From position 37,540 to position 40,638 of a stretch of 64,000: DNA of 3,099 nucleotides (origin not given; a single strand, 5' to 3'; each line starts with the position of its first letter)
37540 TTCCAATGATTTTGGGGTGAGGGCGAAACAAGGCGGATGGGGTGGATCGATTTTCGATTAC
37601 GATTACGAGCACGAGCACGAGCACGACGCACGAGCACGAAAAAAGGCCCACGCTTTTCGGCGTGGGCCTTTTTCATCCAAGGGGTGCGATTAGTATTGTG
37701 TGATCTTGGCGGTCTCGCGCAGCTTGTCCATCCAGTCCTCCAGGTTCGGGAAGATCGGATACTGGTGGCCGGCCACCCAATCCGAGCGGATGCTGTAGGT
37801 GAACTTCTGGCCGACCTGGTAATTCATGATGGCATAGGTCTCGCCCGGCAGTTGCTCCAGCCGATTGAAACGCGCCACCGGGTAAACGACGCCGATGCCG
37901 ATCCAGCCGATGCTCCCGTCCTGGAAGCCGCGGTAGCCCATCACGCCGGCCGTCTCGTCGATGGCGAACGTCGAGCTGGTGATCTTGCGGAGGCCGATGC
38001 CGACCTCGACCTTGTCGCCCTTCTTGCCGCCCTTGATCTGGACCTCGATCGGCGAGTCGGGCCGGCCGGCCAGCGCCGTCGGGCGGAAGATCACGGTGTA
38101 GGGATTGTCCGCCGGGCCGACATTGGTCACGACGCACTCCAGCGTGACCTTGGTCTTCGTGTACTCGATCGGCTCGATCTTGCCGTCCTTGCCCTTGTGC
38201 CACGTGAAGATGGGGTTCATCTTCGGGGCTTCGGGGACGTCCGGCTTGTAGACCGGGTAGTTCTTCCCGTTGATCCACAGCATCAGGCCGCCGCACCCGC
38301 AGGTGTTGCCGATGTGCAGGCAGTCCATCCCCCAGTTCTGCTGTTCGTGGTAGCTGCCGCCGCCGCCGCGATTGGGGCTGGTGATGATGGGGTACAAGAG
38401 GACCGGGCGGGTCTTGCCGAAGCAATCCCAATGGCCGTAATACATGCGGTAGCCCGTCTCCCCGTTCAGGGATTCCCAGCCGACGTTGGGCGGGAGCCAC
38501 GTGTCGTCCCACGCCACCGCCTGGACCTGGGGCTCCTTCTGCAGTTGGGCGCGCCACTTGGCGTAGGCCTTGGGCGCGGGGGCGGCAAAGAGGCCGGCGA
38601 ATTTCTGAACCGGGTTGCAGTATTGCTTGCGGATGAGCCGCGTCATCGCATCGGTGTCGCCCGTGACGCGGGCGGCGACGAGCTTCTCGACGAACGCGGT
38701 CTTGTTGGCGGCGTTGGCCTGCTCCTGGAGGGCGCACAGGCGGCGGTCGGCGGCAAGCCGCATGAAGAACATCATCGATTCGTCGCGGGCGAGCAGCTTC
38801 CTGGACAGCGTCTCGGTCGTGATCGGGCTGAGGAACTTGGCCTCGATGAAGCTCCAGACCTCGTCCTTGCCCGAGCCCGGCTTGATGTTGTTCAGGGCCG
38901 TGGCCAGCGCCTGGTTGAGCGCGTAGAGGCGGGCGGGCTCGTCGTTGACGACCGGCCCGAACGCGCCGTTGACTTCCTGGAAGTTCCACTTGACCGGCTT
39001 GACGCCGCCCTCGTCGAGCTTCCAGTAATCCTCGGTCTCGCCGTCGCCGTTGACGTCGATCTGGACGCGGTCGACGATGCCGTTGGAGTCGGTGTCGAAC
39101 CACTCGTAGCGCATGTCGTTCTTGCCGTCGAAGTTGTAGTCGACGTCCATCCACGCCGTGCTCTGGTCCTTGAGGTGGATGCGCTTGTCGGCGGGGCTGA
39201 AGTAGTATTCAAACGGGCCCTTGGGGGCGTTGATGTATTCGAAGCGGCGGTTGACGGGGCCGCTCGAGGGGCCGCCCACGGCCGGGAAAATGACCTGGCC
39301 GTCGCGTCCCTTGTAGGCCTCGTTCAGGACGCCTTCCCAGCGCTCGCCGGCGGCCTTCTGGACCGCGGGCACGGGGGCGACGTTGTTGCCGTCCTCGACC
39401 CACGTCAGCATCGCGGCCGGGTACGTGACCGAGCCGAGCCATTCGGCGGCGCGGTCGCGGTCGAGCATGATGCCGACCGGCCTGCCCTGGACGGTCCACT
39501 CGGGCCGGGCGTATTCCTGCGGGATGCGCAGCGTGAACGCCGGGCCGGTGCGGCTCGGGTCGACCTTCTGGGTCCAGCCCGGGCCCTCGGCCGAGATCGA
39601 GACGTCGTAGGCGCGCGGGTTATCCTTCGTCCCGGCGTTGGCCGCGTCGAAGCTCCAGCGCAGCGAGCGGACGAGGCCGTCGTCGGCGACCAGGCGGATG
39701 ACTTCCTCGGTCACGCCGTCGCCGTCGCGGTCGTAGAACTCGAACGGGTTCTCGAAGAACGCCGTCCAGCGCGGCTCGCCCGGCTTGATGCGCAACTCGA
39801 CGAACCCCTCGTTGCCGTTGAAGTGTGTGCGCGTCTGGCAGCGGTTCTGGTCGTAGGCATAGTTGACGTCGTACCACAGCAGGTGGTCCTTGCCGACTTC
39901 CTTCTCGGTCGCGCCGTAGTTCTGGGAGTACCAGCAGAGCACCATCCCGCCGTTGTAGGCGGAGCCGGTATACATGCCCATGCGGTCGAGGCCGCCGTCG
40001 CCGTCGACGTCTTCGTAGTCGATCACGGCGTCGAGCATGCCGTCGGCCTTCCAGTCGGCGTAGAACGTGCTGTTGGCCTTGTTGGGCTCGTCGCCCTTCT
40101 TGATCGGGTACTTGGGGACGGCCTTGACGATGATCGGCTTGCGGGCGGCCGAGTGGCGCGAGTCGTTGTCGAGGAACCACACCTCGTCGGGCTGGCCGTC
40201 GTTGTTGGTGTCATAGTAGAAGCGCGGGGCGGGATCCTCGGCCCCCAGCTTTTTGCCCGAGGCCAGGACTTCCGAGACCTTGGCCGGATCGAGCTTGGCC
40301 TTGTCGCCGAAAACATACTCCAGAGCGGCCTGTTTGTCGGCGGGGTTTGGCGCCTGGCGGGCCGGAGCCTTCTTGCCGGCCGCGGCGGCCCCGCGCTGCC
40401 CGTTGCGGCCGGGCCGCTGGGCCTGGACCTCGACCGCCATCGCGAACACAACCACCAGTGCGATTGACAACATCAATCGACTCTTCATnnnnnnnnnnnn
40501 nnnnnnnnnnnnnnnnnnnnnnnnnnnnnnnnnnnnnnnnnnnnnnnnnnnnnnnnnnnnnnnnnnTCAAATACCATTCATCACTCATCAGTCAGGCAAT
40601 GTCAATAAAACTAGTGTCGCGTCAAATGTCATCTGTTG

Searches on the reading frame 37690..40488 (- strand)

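Call 57: search_protein_families(library=pfam, proteins=[window:37690-40488:-], max_evalue=0.0001)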
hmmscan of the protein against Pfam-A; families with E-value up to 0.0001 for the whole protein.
window:37690-40488:- (932 aa): 1 family
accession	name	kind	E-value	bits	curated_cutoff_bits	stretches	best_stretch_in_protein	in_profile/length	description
PF16153.10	DUF4861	-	3e-22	79.6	22.3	1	669-928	128-372/380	Domain of unknown function (DUF4861)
